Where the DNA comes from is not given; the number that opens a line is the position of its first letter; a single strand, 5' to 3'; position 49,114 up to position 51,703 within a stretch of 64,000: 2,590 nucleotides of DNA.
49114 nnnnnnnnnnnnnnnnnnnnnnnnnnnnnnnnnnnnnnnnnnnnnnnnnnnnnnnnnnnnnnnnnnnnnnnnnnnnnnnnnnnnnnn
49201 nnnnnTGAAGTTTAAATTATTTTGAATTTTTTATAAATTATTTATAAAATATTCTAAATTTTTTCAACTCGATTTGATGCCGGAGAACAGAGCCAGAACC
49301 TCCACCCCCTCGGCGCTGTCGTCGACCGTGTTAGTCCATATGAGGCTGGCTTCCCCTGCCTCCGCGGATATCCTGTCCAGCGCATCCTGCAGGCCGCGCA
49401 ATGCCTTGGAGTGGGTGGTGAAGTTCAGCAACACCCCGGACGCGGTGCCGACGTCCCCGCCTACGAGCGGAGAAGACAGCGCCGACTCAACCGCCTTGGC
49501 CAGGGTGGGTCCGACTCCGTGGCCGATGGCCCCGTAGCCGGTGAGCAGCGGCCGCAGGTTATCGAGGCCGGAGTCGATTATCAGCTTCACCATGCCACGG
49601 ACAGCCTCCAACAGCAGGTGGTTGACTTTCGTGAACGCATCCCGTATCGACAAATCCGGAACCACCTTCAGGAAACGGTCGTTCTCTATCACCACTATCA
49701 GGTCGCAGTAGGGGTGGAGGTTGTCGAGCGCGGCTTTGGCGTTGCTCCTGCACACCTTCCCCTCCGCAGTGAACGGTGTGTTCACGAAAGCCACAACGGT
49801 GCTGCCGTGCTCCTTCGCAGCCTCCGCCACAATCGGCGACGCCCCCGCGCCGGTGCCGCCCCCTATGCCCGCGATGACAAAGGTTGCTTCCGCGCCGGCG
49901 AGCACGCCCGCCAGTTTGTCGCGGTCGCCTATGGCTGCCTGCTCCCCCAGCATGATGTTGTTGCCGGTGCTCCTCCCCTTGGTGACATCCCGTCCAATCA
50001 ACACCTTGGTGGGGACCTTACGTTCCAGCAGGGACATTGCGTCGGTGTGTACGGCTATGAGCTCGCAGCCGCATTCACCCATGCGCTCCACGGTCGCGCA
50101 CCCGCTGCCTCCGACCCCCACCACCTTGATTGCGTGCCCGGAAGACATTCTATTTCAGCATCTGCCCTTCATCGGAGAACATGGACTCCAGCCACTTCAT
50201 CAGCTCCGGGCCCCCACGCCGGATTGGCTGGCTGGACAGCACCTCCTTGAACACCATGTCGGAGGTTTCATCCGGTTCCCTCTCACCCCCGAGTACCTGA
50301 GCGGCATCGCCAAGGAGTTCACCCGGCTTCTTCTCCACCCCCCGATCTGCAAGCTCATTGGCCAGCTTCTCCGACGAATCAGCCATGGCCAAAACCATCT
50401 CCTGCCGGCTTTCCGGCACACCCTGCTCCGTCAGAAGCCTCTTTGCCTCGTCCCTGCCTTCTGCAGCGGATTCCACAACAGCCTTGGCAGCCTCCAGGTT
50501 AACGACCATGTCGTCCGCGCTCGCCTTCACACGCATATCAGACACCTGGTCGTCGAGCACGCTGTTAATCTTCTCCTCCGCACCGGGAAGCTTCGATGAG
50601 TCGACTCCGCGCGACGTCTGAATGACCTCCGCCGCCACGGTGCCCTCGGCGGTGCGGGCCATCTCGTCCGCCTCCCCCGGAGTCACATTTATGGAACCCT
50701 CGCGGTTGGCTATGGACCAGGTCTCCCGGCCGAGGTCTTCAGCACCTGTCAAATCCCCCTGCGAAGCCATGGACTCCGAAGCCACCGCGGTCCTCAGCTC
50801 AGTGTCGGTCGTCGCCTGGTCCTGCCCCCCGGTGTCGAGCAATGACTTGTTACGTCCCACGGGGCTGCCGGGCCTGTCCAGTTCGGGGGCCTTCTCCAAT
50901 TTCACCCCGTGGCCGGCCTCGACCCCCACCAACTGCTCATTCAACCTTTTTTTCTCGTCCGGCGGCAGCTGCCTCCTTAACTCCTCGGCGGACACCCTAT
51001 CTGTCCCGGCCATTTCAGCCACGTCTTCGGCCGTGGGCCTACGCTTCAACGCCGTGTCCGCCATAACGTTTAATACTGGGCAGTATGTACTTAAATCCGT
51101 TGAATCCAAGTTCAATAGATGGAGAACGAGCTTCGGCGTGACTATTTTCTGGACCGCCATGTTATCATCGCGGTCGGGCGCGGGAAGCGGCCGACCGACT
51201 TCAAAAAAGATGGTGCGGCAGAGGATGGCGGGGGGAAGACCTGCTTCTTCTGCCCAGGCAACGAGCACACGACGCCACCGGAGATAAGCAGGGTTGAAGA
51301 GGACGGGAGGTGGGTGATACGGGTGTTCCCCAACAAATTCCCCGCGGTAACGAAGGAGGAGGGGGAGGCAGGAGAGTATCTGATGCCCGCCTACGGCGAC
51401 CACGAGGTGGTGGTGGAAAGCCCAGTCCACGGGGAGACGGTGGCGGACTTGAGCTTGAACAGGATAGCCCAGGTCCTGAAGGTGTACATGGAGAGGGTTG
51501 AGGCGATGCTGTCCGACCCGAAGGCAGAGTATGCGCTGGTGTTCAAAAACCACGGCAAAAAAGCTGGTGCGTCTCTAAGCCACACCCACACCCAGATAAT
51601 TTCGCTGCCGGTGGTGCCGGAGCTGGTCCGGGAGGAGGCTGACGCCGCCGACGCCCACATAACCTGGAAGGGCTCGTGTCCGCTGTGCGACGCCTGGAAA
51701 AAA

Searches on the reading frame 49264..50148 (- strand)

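Call 11: search_protein_families(library=pfam, proteins=[window:49264-50148:-], max_evalue=0.001)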
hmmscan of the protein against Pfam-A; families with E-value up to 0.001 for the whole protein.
window:49264-50148:- (294 aa): 2 families
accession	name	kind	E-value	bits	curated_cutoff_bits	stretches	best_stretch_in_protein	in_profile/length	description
PF00091.31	Tubulin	-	1.2e-28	101.1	33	1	7-163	2-189/190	Tubulin/FtsZ family, GTPase domain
PF12327.13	FtsZ_C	-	2e-05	25.2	27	1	217-291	17-94/95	FtsZ family, C-terminal domain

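Call 21: search_protein_families(library=phrogs, proteins=[window:49264-50145:-], max_evalue=0.1)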
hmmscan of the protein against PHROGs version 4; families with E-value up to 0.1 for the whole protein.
window:49264-50145:- (293 aa): 1 family
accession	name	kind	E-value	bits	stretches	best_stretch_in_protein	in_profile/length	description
phrog_794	-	tail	0.0092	15.7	1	80-264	536-686/763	tail length tape measure protein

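Call 22: search_protein_families(library=padloc, proteins=[window:49264-50145:-], max_evalue=0.1)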
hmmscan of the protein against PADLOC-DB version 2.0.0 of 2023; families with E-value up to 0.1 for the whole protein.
window:49264-50145:- (293 aa): 0 families

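Call 49: search_protein_families(library=ncbifam, proteins=[window:49264-50145:-], max_evalue=0.01)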
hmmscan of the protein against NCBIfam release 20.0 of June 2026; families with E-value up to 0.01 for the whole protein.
window:49264-50145:- (293 aa): 1 family
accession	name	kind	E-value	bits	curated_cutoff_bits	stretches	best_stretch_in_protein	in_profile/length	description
TIGR00065.1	ftsZ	equivalog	7.4e-59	199.8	295.2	1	4-290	18-324/353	cell division protein FtsZ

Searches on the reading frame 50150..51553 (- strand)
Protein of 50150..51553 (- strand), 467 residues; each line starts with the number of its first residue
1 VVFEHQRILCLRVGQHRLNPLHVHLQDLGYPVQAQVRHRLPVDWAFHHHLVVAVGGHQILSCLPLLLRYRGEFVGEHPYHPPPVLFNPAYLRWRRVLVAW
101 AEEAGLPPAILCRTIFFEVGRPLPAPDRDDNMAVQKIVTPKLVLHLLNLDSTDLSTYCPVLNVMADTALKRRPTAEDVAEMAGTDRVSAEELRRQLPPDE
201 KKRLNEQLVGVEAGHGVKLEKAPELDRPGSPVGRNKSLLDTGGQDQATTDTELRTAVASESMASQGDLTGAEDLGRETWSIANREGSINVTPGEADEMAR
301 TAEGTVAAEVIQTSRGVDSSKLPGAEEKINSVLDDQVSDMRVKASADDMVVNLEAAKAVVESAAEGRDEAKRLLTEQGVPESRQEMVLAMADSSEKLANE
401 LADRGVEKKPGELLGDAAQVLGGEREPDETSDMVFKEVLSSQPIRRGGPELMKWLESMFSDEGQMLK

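Call 11: search_protein_families(library=pfam, proteins=[window:50150-51553:-], max_evalue=0.001)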
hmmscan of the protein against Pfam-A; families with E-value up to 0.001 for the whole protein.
window:50150-51553:- (467 aa): 0 families

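Call 15: list_cluster_members(proteins=[P0001, P0002, window:50150-51550:-, window:49264-50145:-])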
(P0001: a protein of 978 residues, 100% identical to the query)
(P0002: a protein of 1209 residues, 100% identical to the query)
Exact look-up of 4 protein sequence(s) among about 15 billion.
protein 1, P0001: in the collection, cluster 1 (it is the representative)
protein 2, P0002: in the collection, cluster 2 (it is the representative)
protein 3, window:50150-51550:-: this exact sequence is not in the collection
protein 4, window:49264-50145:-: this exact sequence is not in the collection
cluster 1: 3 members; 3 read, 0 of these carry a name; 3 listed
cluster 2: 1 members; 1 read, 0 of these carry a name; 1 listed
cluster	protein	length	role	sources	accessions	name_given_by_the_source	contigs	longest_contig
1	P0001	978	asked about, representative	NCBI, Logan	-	-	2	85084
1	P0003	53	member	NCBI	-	-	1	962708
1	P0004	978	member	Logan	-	-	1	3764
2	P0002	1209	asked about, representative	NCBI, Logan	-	-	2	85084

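Call 21: search_protein_families(library=phrogs, proteins=[window:50150-51550:-], max_evalue=0.1)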
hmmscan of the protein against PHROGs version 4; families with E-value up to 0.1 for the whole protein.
window:50150-51550:- (466 aa): 0 families

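Call 22: search_protein_families(library=padloc, proteins=[window:50150-51550:-], max_evalue=0.1)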
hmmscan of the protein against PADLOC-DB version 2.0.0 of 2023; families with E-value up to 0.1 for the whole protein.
window:50150-51550:- (466 aa): 0 families

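Call 49: search_protein_families(library=ncbifam, proteins=[window:50150-51550:-], max_evalue=0.01)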
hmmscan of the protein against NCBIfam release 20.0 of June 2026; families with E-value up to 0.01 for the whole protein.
window:50150-51550:- (466 aa): 0 families
